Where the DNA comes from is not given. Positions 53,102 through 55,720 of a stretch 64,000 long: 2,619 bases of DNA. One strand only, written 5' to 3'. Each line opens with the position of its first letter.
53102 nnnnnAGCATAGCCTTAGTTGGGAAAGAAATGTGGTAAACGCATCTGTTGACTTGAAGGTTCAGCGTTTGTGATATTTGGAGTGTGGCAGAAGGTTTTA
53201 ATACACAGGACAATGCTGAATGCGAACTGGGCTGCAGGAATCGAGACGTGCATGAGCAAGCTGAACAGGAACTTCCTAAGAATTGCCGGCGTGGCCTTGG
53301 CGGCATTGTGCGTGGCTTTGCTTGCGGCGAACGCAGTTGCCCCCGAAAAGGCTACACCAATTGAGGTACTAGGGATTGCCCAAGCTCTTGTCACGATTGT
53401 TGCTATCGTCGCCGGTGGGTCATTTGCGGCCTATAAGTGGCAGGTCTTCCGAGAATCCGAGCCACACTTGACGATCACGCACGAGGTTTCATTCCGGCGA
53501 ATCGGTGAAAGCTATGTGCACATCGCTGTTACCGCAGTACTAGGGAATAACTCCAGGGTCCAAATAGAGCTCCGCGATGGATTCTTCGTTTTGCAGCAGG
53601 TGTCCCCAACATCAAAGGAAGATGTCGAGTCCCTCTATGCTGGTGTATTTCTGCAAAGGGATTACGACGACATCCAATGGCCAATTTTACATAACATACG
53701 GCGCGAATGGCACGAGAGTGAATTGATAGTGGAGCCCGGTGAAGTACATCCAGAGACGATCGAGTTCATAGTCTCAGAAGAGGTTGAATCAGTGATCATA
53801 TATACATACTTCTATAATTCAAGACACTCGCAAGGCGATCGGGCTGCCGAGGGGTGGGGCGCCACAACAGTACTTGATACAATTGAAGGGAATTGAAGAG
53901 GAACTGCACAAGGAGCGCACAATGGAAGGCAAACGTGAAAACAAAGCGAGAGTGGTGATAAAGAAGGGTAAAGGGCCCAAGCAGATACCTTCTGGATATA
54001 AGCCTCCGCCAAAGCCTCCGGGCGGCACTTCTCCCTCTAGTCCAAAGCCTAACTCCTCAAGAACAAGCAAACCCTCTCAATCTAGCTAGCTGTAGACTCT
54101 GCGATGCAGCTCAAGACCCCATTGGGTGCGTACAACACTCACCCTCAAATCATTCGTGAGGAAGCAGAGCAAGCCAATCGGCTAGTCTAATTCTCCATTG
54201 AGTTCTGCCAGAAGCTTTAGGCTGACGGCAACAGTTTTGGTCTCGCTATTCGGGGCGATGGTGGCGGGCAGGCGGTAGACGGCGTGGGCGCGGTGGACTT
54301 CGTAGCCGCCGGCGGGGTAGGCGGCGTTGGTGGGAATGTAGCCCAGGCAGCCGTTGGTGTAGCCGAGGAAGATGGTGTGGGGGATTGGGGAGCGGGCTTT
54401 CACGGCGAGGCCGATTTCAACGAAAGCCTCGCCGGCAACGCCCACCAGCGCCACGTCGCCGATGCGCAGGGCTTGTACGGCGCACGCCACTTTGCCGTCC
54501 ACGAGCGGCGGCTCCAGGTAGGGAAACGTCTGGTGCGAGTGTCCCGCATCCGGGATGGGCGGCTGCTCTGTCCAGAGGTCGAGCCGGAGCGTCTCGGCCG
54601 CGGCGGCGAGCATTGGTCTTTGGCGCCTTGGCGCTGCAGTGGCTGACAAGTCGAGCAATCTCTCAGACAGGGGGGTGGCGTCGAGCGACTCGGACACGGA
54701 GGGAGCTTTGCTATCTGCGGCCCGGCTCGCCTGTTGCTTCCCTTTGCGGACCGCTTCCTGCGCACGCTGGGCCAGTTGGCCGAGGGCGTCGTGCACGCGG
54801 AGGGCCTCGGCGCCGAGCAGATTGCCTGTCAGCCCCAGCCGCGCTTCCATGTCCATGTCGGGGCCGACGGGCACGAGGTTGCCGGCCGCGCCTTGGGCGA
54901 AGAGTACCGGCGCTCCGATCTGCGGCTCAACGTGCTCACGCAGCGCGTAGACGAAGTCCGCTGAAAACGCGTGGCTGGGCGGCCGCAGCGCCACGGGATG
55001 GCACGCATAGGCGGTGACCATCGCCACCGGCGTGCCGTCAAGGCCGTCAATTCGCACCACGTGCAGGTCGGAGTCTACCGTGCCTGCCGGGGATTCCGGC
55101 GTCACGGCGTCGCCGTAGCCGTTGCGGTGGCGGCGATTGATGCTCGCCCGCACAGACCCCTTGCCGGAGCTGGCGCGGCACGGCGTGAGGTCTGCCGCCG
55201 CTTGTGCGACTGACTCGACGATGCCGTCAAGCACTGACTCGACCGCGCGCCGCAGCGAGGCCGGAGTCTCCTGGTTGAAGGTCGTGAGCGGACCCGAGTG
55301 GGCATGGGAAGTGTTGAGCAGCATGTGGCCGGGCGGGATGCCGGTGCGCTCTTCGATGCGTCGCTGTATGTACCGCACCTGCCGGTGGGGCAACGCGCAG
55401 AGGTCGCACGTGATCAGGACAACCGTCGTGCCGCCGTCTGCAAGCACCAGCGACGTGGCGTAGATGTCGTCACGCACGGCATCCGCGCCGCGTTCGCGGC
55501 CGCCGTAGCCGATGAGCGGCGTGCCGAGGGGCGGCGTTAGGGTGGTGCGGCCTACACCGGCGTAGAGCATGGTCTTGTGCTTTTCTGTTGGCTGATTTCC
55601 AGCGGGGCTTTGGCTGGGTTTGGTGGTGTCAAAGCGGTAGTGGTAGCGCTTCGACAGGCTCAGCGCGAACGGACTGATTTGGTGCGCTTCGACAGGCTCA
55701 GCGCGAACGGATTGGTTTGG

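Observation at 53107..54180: Low-GC islet (about 50% against about 65% background) with a candidate promoter and two hypothetical genes directly downstream of the ABC-2 operon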

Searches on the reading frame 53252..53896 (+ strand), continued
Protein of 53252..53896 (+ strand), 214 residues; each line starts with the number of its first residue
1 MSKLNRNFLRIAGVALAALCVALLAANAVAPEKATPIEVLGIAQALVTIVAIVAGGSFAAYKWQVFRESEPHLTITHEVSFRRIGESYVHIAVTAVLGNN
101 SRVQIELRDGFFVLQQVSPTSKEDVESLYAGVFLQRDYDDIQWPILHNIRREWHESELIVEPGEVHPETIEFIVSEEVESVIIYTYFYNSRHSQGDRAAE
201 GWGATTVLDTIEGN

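Call 70: find_encoding_contigs(protein=P0272, flank=7000, max_places=2)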
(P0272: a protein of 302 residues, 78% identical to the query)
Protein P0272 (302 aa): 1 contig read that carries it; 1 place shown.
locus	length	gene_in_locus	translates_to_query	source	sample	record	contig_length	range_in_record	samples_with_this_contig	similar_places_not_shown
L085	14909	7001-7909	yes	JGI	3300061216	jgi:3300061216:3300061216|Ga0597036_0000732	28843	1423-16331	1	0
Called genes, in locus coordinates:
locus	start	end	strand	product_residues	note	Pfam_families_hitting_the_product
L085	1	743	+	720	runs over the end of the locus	?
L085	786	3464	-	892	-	PF05199:GMC_oxred_C, PF06439:3keto-disac_hyd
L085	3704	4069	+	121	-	PF13187:Fer4_9 (faint), PF12838:Fer4_7 (faint), PF13237:Fer4_10 (faint), PF14697:Fer4_21 (faint), PF12797:Fer4_2 (faint), PF12837:Fer4_6 (faint), PF00037:Fer4 (faint)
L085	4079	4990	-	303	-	PF02985:HEAT (faint), PF13646:HEAT_2, PF25919:BSH_CusB (weak), PF00364:Biotin_lipoyl (faint)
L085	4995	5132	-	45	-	-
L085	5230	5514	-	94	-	-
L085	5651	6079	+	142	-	PF22091:DUF6941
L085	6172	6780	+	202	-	PF01121:CoaE, PF13238:AAA_18 (weak)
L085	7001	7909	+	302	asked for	-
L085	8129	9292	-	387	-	PF01546:Peptidase_M20, PF07687:M20_dimer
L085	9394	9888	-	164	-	PF00578:AhpC-TSA, PF08534:Redoxin, PF13905:Thioredoxin_8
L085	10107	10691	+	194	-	PF01128:IspD, PF12804:NTP_transf_3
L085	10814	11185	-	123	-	-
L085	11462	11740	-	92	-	PF04226:Transgly_assoc (weak)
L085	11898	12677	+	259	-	PF00149:Metallophos, PF13277:YmdB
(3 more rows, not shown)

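Call 71: find_encoding_contigs(protein=P0293, flank=7000, max_places=2)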
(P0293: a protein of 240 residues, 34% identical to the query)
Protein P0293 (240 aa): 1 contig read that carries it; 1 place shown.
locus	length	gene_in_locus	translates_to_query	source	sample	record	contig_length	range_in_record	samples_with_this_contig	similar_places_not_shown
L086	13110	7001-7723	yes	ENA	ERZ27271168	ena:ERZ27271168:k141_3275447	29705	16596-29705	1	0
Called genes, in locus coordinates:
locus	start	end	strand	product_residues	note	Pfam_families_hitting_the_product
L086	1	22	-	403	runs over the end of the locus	PF01458:SUFBD_core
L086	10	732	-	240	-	PF00005:ABC_tran, PF13304:AAA_21 (faint)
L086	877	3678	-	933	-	PF00112:Peptidase_C1 (weak), PF01833:TIG, PF18986:DUF5719 (faint)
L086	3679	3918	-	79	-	-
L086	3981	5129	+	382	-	PF07143:AttH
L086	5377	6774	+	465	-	PF00070:Pyr_redox (faint), PF07992:Pyr_redox_2 (faint), PF13738:Pyr_redox_3 (faint), PF00890:FAD_binding_2 (weak), PF01593:Amino_oxidase, PF03486:HI0933_like (weak), PF12831:FAD_oxidored (weak), PF13450:NAD_binding_8, +2 more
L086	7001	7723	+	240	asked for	-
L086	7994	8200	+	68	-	-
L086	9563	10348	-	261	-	-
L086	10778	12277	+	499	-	PF00239:Resolvase, PF07508:Recombinase, PF13408:Zn_ribbon_recom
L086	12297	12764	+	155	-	-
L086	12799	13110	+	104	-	?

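Call 78: search_protein_families(library=padloc, proteins=[L079:3052-4263:+, L079:9370-12456:+, L079:12725-13153:+, L079:13357-13977:+, L079:14025-14768:+, L054:10733-13915:+, L016:6968-7945:+, L010:7198-7860:+, L074:10976-14317:-], max_evalue=0.00001)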
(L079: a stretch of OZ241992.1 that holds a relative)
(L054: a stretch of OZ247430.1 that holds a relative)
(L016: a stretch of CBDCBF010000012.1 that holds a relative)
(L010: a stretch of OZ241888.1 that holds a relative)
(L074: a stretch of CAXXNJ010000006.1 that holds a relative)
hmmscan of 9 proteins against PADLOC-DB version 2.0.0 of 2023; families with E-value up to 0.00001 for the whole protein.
L079:3052-4263:+ (403 aa): 1 family
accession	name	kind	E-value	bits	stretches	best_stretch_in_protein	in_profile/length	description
PDLC04134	mad2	-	7.9e-11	39.4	1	220-388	257-433/492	mads_2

L079:9370-12456:+ (1028 aa): 8 families
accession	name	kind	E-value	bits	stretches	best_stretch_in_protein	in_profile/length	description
PDLC00660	HmaB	-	3.5e-284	943.3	1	63-1022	7-962/967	DNA-adenine methylase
PDLC00661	HmaB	-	1.2e-280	931.6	1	63-1016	6-961/973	DNA-adenine methylase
PDLC03233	MTase_II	-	1.2e-39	134.5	1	469-810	340-680/731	Type II methyltransferase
PDLC02189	DUF1156_MTase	-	2e-27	93.8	2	486-805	438-705/944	-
PDLC03352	MTase_II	-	1.1e-24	84.4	2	485-655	410-599/1023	Type II methyltransferase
PDLC03314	MTase_II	-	8.7e-13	45.2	1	623-780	548-681/944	Type II methyltransferase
PDLC02541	PglX|PglXI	-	1.4e-07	28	1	463-649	352-521/919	PglXI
PDLC03322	MTase_II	-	8.5e-07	26.2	1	199-240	63-104/446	Type II methyltransferase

L079:12725-13153:+ (142 aa): 0 families

L079:13357-13977:+ (206 aa): 1 family
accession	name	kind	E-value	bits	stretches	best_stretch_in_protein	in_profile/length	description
PDLC04163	HEC-09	-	1.7e-79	264.2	1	1-206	1-203/203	-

L079:14025-14768:+ (247 aa): 0 families

L054:10733-13915:+ (1060 aa): 0 families

L016:6968-7945:+ (325 aa): 1 family
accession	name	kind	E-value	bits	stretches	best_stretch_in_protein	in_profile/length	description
PDLC02347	AbiJ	-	1.1e-06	26.5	0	217-311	161-267/281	AbiJ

L010:7198-7860:+ (220 aa): 0 families

L074:10976-14317:- (1113 aa): 47 families (the best 25 are shown)
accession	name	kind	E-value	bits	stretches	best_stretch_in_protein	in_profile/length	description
PDLC03802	RTasHel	-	1.2e-42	144.6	2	336-604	167-372/675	DRT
PDLC00132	GajB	-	4.8e-41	139.1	2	330-454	183-298/625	UrvD helicase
PDLC00117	GajB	-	3.8e-38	129.4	2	330-457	187-304/604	UrvD helicase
PDLC00114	GajB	-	1.8e-36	123.9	2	333-455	187-299/635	UrvD helicase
PDLC00103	GajB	-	5.4e-35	119.4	3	314-458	164-298/612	UrvD helicase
PDLC00112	GajB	-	2.4e-34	116.9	2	316-451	163-291/581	UrvD helicase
PDLC00119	GajB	-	3.9e-33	113.2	2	333-455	190-300/565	UrvD helicase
PDLC00127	GajB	-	2.2e-32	110.3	2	330-451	170-285/594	UrvD helicase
PDLC00122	GajB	-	8.4e-32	108.7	2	343-452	144-244/502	UrvD helicase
PDLC00130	GajB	-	4.1e-30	102.6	1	330-457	174-292/589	UrvD helicase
PDLC00129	GajB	-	1.5e-29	101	2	335-458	198-312/594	UrvD helicase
PDLC00123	GajB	-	1.3e-24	84.7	1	344-457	159-261/540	UrvD helicase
PDLC00149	GajB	-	5.1e-24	82.6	2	329-449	171-284/577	UrvD helicase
PDLC00107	GajB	-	7.9e-24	82.2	2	9-112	20-114/587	UrvD helicase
PDLC00136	GajB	-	3.6e-23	80.3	1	350-449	195-283/570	UrvD helicase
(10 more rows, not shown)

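Call 84: search_solved_structures(query=A1, max_evalue=10, show_alignments=2)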
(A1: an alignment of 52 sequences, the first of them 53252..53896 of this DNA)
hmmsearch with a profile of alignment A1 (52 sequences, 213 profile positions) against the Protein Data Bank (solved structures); distinct sequences matched with E-value up to 10: 1.
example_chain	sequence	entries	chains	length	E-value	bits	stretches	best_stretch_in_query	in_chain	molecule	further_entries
9f5x_f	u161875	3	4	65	0.068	15.9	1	43-70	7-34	Mitochondrial NADH:ubiquinone oxidoreductase 7.5 kDa subunit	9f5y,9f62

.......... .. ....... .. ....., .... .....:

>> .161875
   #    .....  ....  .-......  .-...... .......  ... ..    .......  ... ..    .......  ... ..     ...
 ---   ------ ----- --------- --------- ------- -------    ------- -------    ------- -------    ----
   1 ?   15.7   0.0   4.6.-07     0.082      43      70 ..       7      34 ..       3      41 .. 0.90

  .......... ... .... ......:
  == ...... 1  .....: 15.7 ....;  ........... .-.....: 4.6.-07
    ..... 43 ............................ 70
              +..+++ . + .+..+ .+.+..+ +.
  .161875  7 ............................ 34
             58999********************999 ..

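Call 86: fold_search(model_id=the predicted structure, library=pdb)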
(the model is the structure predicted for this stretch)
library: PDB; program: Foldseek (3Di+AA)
matches with E <= 10: 1203; with E <= 0.001: 13
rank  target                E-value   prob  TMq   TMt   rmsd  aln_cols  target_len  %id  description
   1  1tza_A                4.1e-05  1.00  0.38  0.57   4.9       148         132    9  X-ray structure of Northeast Structural Genomics Consortium target SoR45 (released 2004-07-27)
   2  1xvs_A                1.3e-04  1.00  0.41  0.67   4.7       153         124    7  Crystal structure of apaG Protein from Vibrio cholerae (released 2004-12-14)
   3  1xq4_A                1.5e-04  1.00  0.43  0.70   4.7       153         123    9  Crystal Structure of the Putative ApaA Protein from Bordetella pertussis, Northeast Structural Genomics Target BeR40 (released 2004-11-09)
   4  1xq4_B                3.4e-04  1.00  0.41  0.69   4.1       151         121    9  Crystal Structure of the Putative ApaA Protein from Bordetella pertussis, Northeast Structural Genomics Target BeR40 (released 2004-11-09)
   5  1tza_B                3.8e-04  1.00  0.38  0.58   5.0       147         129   10  X-ray structure of Northeast Structural Genomics Consortium target SoR45 (released 2004-07-27)
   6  5wab_D                4.1e-04  1.00  0.27  0.11   6.8       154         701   10  Crystal Structure of Bifidobacterium adolescentis GH3 beta-glucosidase (released 2018-04-04)
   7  6z9c                  5.4e-04  1.00  0.42  0.35  13.9       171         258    9  Structure of human POLDIP2, a multifaceted adaptor protein in metabolism and genome stability (released 2020-06-17)
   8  5wab_C                6.3e-04  1.00  0.30  0.12   6.7       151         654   14  Crystal Structure of Bifidobacterium adolescentis GH3 beta-glucosidase (released 2018-04-04)
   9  7ms2_A                6.3e-04  1.00  0.26  0.10   7.4       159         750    9  Three-dimensional structure of a GH3 Beta-glucosidase from Clostridium thermocellum in complex with glycerol (released 2022-05-18)
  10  5wab_B                7.1e-04  1.00  0.30  0.12   6.7       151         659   14  Crystal Structure of Bifidobacterium adolescentis GH3 beta-glucosidase (released 2018-04-04)
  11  9bey                  8.4e-04  1.00  0.37  0.11   3.9       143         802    7  Structure of a lambda-carrageenan active GH2 A in complex with inhibitor (released 2025-08-27)
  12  7ms2_B                9.3e-04  1.00  0.28  0.10   7.6       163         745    9  Three-dimensional structure of a GH3 Beta-glucosidase from Clostridium thermocellum in complex with glycerol (released 2022-05-18)
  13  1xq4_C                9.9e-04  1.00  0.42  0.69   4.6       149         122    9  Crystal Structure of the Putative ApaA Protein from Bordetella pertussis, Northeast Structural Genomics Target BeR40 (released 2004-11-09)
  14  8h6k_5D               1.2e-03  1.00  0.38  0.06   4.3       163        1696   11  Cryo-EM structure of human exon-defined spliceosome in the mature B state. (released 2024-05-01)
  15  8j9f_A                1.2e-03  0.99  0.27  0.10   7.5       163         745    8  Structure of STG-hydrolyzing beta-glucosidase 1 (PSTG1) (released 2024-04-10)
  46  2x6c                  2.3e-03  0.97  0.31  0.27  12.0       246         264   11  Potassium Channel from Magnetospirillum Magnetotacticum (released 2010-06-23)
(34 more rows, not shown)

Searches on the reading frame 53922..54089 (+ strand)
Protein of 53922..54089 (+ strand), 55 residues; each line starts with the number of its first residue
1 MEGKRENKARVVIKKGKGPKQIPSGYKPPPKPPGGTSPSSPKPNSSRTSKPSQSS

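Call 8: search_protein_families(library=pfam, proteins=[window:53922-54089:+], max_evalue=1)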
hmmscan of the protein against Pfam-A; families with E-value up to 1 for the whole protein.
window:53922-54089:+ (55 aa): 0 families

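Call 9: search_protein_families(library=padloc, proteins=[window:53922-54089:+], max_evalue=1)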
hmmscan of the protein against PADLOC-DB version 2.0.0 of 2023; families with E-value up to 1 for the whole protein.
window:53922-54089:+ (55 aa): 0 families

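Call 10: search_protein_families(library=phrogs, proteins=[window:53922-54089:+], max_evalue=1)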
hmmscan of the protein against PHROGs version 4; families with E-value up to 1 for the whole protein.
window:53922-54089:+ (55 aa): 0 families

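Call 35: search_protein_families(library=ncbifam, proteins=[window:53922-54089:+], max_evalue=1)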
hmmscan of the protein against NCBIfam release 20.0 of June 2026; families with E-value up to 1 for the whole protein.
window:53922-54089:+ (55 aa): 0 families

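Call 76: find_homologous_proteins(query=A5, max_evalue=0.01)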
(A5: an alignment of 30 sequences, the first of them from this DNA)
Query A5 (30 sequences) (55 aa, profile of the alignment): 57 proteins with E <= 0.01 among 224 candidates.
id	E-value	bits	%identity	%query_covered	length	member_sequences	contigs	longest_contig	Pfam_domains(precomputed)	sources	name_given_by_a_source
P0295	1.8e-20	90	43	84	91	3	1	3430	-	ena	-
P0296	3.4e-16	76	47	69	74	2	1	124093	-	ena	-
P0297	4.7e-15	73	35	80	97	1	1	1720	-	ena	-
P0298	5.5e-15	73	47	27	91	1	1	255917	-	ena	-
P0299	7.4e-15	72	37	55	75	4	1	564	-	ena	-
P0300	4.4e-12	63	29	69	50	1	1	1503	-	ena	-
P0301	5.7e-12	63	40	73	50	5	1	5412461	-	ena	-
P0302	1.0e-11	62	63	27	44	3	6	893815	-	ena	-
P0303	2.7e-11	61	40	95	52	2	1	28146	-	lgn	-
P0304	4.5e-11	60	50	69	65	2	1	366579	-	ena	-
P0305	4.7e-11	60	40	85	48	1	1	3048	-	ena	-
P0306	4.7e-11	60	41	76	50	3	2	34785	-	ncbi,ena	-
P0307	5.3e-11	60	38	67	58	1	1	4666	-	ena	-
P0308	6.1e-11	60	44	62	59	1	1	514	-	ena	-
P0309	7.2e-11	59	27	85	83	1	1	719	-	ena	-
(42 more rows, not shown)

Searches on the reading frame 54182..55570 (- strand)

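Call 8: search_protein_families(library=pfam, proteins=[window:54182-55570:-], max_evalue=1)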
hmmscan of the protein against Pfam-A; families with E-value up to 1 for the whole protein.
window:54182-55570:- (462 aa): 1 family
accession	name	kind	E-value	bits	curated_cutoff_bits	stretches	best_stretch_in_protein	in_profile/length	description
PF04734.18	Ceramidase_alk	-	3e-18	66.2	32.1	2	5-205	4-217/509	Neutral/alkaline non-lysosomal ceramidase, N-terminal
